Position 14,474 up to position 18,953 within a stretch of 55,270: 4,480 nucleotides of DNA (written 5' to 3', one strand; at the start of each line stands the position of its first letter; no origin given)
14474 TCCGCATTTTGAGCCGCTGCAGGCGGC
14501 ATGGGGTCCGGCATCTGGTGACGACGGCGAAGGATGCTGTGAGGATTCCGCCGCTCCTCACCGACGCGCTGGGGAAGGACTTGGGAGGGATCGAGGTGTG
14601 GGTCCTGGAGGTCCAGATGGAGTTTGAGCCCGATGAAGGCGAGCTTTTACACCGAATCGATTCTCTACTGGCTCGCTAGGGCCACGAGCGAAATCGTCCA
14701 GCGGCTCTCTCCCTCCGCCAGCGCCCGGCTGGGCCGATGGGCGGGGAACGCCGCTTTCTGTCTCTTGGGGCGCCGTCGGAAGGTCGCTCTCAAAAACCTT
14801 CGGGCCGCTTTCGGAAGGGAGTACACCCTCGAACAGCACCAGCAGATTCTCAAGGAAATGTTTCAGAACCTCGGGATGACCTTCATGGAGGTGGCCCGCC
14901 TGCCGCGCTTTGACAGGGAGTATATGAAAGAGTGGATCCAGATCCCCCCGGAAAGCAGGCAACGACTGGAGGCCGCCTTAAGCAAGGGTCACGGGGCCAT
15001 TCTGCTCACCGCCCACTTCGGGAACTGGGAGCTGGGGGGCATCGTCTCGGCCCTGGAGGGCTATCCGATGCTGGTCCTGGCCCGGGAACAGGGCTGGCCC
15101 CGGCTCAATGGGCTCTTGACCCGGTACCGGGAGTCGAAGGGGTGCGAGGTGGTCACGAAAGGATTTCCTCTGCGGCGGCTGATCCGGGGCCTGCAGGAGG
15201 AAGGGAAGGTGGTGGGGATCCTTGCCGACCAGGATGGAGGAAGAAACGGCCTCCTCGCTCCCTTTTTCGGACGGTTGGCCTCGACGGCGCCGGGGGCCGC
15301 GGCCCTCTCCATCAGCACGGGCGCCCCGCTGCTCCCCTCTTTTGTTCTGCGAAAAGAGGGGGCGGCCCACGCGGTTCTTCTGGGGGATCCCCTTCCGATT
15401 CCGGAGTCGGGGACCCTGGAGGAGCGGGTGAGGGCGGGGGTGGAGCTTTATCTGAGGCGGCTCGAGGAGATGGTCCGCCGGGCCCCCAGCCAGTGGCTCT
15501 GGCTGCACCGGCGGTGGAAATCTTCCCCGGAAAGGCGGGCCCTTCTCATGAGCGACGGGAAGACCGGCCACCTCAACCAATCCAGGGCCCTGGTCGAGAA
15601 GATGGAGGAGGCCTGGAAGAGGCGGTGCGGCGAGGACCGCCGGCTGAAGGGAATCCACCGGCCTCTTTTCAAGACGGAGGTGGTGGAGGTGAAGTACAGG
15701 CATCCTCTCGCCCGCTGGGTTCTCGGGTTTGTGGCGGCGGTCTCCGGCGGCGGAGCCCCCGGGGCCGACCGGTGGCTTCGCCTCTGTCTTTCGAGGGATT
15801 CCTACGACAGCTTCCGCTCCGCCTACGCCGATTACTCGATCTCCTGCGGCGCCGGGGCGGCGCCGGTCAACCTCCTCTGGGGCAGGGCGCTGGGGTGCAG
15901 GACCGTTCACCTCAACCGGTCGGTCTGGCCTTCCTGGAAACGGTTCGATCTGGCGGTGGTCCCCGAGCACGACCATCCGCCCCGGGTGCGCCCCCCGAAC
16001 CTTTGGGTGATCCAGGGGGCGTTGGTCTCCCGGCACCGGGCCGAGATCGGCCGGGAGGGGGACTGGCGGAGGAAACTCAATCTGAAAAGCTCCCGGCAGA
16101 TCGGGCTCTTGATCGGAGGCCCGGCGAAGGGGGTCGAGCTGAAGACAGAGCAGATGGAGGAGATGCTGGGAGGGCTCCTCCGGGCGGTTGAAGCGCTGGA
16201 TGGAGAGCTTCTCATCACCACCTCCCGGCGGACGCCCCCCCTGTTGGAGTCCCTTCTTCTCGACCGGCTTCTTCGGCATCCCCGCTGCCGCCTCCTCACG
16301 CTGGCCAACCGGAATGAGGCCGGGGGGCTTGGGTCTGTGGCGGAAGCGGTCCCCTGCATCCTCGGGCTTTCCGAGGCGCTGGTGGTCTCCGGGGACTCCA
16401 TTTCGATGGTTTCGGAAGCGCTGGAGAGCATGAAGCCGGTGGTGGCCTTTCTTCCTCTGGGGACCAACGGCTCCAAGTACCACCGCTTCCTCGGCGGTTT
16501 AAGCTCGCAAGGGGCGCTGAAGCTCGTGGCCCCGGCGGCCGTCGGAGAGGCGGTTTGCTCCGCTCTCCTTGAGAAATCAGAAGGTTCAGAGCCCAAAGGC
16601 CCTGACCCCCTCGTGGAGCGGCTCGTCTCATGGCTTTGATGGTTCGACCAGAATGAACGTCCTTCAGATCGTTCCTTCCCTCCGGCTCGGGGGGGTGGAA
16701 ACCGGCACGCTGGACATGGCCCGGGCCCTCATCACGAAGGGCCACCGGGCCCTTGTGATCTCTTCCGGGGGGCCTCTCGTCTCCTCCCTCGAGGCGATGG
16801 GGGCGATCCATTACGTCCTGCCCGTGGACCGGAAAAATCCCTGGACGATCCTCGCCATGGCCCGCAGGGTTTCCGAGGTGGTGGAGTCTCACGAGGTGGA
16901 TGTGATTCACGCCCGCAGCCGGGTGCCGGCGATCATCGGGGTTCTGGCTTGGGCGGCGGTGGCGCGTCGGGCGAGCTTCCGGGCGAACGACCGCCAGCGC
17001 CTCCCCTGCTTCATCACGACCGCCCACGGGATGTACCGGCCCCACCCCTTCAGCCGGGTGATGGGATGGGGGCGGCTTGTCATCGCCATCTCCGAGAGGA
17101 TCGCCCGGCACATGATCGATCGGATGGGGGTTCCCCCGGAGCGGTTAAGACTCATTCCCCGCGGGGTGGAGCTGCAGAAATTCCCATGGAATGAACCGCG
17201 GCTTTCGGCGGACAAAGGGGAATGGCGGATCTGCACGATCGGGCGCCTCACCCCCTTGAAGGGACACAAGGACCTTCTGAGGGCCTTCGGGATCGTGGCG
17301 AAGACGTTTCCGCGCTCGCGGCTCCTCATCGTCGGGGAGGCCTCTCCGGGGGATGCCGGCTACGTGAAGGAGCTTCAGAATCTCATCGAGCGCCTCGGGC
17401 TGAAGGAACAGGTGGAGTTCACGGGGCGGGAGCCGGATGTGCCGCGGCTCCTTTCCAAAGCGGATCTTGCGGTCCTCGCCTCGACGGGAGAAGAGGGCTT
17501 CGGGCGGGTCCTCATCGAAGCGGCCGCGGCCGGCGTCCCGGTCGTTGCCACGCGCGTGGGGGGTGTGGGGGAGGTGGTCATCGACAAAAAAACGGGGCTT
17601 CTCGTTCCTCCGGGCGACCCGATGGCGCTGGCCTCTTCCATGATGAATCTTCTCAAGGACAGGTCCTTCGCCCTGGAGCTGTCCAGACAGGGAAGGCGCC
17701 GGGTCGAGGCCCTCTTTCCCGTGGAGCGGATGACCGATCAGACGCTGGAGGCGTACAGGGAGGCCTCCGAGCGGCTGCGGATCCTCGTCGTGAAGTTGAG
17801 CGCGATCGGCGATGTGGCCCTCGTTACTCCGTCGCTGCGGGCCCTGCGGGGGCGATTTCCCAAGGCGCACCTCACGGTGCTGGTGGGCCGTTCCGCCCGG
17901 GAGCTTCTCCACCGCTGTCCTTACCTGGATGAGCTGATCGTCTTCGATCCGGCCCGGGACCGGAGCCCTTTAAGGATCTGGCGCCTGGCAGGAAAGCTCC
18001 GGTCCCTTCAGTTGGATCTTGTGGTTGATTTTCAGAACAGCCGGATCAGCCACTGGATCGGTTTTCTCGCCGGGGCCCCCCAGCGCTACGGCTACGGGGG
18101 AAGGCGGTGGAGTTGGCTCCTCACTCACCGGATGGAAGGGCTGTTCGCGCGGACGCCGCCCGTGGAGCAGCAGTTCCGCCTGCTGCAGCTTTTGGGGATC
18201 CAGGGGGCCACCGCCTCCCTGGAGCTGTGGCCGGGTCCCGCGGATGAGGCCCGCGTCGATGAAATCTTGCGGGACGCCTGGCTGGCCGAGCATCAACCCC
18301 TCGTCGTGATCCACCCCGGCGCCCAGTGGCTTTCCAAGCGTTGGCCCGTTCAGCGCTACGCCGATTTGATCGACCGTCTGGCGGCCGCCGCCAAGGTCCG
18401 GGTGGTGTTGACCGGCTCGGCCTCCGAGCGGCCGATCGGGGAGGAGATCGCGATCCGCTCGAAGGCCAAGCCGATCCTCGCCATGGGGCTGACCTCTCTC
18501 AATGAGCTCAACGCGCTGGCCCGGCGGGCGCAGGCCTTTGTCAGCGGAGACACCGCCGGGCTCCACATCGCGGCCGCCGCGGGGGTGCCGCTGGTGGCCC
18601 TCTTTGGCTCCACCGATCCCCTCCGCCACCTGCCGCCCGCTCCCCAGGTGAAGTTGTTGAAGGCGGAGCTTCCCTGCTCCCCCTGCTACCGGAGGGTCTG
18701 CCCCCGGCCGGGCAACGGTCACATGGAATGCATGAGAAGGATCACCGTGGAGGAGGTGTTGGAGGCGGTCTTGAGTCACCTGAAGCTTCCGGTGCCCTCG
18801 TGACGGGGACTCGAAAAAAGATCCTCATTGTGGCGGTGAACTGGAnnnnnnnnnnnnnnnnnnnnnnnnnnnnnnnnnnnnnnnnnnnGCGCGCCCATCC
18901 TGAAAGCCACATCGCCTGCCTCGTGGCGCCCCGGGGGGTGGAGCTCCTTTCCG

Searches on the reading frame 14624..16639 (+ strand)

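Call 97: search_protein_families(library=pfam, proteins=[window:14624-16639:+], max_evalue=0.00001)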
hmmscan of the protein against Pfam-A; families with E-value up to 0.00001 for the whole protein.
window:14624-16639:+ (671 aa): 2 families
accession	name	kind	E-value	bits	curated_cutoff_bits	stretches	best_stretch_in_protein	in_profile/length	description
PF03279.18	Lip_A_acyltrans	-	5.1e-51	174.1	22.3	1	9-299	10-294/295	Bacterial lipid A biosynthesis acyltransferase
PF06258.17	Mito_fiss_Elm1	-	5.1e-39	134.6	27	1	315-633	2-276/304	Mitochondrial fission ELM1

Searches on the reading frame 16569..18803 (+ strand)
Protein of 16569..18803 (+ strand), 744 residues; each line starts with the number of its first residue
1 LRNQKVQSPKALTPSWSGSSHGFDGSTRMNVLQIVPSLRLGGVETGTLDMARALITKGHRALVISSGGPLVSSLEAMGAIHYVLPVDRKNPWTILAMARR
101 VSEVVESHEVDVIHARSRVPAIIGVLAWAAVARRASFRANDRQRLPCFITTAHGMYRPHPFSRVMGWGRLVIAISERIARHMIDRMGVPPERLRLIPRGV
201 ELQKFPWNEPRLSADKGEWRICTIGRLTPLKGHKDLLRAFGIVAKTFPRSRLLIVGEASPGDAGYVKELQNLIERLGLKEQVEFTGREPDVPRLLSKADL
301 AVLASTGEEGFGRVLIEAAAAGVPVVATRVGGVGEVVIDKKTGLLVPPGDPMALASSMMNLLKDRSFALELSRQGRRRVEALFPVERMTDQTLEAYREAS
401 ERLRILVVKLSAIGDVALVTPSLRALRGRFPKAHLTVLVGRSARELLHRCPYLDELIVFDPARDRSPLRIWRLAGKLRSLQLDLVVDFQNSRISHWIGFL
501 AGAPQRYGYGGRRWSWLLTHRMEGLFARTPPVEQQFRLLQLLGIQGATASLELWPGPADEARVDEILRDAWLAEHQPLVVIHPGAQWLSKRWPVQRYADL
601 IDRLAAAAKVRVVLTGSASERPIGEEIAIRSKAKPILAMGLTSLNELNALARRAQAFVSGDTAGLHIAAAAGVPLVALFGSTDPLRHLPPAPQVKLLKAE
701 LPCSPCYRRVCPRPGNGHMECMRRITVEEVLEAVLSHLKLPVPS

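Call 97: search_protein_families(library=pfam, proteins=[window:16569-18803:+], max_evalue=0.00001)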
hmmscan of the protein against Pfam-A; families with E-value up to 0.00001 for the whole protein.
window:16569-18803:+ (744 aa): 6 families
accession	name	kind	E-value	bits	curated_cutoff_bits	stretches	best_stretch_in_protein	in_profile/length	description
PF00534.26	Glycos_transf_1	-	2.9e-41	141.3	26.4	1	212-377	9-171/172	Glycosyl transferases group 1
PF13692.12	Glyco_trans_1_4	-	1.3e-38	132.8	27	1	220-364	3-142/142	Glycosyl transferases group 1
PF01075.23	Glyco_transf_9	-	5.9e-36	124.5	22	1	470-712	1-242/247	Glycosyltransferase family 9 (heptosyltransferase)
PF13439.12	Glyco_transf_4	-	1.4e-26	94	28.5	1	41-203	2-169/170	Glycosyltransferase Family 4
PF20706.3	GT4-conflict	-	4e-14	52.9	26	1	169-340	148-323/385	Family 4 Glycosyltransferase in conflict systems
PF13579.12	Glyco_trans_4_4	-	5.5e-11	43.5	29.7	1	41-199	1-158/158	Glycosyl transferase 4-like domain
